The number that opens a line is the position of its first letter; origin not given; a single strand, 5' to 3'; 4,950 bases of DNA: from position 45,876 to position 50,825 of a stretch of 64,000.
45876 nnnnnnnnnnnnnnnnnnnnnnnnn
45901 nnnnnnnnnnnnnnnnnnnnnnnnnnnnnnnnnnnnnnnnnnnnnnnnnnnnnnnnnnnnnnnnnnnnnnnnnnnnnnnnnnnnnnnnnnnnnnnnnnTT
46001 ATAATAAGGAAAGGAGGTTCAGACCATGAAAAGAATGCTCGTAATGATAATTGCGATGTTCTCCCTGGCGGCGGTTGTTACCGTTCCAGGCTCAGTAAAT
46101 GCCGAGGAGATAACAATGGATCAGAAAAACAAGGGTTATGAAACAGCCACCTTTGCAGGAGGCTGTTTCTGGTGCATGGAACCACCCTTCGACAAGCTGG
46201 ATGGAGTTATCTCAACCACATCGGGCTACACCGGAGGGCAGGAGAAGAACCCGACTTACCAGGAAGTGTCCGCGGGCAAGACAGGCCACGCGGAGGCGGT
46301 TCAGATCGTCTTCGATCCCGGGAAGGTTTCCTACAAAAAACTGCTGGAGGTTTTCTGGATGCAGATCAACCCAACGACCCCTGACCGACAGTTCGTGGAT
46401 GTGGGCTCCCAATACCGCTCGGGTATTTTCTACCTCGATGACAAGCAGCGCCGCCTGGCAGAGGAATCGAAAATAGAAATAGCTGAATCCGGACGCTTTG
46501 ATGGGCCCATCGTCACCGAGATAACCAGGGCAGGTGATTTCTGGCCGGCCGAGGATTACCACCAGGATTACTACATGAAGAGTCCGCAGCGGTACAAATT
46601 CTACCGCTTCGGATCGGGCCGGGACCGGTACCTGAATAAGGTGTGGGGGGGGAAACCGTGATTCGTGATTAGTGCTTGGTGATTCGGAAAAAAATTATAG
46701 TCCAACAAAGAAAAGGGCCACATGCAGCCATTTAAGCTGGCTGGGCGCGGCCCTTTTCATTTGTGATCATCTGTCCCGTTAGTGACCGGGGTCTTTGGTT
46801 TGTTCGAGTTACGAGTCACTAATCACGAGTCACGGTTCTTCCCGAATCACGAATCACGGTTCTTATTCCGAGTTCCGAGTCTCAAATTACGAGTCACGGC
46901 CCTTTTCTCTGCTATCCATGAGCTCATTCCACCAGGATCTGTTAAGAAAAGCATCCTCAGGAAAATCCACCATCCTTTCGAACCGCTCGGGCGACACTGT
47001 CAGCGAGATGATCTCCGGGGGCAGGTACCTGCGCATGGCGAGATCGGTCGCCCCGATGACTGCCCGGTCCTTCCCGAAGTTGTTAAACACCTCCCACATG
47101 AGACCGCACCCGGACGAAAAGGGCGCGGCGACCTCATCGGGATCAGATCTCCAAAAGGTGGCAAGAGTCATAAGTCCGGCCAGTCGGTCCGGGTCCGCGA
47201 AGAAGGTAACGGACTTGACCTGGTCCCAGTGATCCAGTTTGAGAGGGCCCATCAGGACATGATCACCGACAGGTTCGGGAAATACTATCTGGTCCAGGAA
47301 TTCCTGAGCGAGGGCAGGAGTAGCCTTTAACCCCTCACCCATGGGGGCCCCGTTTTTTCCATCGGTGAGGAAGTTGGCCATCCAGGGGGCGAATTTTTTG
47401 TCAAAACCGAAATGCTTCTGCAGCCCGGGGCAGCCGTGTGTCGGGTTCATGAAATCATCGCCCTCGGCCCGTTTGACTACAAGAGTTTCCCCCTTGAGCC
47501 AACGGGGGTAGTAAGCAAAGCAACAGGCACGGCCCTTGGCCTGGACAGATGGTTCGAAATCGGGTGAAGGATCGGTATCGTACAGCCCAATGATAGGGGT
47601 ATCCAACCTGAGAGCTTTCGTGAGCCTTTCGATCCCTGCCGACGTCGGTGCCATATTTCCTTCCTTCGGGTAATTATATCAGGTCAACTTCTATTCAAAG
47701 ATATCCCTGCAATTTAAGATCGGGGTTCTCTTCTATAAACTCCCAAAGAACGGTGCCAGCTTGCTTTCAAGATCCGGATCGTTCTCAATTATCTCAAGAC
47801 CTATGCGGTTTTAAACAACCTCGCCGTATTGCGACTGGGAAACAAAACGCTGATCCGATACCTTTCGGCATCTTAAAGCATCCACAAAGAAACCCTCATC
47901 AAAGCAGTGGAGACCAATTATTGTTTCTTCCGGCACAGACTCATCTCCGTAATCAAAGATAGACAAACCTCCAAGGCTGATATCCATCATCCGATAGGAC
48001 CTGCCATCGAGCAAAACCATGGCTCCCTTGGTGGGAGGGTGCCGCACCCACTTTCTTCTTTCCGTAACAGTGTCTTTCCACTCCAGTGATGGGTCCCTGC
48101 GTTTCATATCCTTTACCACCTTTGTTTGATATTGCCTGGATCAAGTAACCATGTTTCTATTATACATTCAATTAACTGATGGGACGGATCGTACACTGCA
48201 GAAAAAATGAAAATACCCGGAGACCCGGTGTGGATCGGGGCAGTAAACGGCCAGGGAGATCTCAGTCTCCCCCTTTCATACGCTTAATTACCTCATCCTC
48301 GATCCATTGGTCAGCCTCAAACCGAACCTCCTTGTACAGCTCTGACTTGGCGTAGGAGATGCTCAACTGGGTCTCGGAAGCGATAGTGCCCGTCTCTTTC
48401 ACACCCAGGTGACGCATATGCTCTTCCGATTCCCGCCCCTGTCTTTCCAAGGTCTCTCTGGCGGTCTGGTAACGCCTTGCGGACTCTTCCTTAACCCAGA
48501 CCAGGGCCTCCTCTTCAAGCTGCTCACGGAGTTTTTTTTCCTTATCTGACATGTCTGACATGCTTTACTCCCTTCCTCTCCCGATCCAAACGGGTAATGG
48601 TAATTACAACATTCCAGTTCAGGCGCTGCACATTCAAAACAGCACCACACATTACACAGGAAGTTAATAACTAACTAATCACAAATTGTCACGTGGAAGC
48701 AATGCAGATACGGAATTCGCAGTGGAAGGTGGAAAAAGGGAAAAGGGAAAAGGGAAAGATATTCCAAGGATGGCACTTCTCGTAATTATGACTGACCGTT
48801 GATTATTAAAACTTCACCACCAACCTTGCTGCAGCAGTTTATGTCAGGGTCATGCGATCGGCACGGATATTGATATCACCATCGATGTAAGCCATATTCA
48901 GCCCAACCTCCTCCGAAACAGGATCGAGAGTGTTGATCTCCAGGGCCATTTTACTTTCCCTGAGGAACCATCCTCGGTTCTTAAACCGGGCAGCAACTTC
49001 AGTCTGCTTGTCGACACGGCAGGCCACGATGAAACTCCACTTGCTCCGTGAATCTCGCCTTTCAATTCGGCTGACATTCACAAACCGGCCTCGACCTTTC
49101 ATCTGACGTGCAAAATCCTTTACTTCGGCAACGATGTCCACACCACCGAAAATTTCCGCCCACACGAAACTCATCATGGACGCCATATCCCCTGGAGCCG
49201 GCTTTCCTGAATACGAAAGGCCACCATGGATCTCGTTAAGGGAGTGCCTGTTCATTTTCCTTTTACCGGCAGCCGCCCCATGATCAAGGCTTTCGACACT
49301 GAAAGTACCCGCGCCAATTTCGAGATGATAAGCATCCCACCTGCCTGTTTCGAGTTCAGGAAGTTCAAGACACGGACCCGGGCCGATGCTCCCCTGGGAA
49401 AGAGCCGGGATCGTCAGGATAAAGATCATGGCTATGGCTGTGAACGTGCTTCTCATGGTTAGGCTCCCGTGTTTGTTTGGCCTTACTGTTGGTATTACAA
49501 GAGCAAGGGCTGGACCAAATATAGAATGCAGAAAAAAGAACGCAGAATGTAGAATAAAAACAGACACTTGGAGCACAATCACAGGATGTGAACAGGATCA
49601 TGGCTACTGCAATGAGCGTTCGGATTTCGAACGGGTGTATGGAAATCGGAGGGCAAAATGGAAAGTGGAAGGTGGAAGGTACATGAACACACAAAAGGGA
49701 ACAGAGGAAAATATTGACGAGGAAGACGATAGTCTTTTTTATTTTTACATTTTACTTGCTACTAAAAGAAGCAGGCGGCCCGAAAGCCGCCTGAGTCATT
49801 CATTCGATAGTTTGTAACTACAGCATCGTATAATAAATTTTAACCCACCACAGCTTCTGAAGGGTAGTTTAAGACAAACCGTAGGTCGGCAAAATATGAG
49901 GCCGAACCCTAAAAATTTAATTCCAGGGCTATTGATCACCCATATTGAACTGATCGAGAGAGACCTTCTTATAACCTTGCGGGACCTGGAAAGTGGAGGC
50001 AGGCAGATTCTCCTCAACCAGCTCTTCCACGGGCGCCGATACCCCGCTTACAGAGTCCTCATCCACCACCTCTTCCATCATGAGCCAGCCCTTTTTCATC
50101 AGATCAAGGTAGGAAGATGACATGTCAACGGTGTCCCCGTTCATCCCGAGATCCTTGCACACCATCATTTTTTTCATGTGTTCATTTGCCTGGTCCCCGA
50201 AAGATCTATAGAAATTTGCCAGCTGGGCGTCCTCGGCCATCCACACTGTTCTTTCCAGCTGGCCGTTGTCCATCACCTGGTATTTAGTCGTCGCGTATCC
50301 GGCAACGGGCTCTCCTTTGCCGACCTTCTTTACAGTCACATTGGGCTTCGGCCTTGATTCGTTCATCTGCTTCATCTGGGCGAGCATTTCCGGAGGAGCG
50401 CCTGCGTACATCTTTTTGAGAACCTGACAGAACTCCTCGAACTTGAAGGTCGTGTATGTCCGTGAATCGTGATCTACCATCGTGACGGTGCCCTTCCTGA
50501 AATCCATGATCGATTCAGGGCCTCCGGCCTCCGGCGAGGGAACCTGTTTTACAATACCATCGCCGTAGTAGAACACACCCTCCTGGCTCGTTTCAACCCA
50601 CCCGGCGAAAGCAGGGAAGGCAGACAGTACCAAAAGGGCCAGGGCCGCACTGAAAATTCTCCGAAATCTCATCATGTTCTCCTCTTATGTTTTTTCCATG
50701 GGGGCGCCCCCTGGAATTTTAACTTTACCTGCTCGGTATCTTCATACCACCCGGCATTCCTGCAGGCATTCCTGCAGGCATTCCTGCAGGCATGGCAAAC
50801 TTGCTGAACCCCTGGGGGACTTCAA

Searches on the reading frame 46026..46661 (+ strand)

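Call 15: search_protein_families(library=pfam, proteins=[window:46026-46661:+], max_evalue=0.0001)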
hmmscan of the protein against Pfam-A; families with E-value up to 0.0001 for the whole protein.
window:46026-46661:+ (211 aa): 1 family
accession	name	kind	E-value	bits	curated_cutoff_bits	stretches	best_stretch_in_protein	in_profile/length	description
PF01625.27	PMSR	-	3.3e-66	222.7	23.7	1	40-191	1-152/153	Peptide methionine sulfoxide reductase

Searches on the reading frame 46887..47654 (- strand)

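Call 15: search_protein_families(library=pfam, proteins=[window:46887-47654:-], max_evalue=0.0001)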
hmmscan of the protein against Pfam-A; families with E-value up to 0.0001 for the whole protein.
window:46887-47654:- (255 aa): 1 family
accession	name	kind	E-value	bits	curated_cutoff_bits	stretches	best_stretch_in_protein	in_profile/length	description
PF02596.20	DUF169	-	6.2e-20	72.4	27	1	10-229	1-207/209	Uncharacterised ArCR, COG2043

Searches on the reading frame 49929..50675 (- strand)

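Call 16: search_protein_families(library=pfam, proteins=[window:49929-50675:-], max_evalue=0.0001)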
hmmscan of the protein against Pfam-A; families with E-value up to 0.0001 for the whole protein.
window:49929-50675:- (248 aa): 1 family
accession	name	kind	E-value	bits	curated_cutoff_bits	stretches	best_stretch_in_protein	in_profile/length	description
PF14371.13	DUF4412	-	4.3e-08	33.6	21.6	1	97-235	73-191/191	Domain of unknown function (DUF4412)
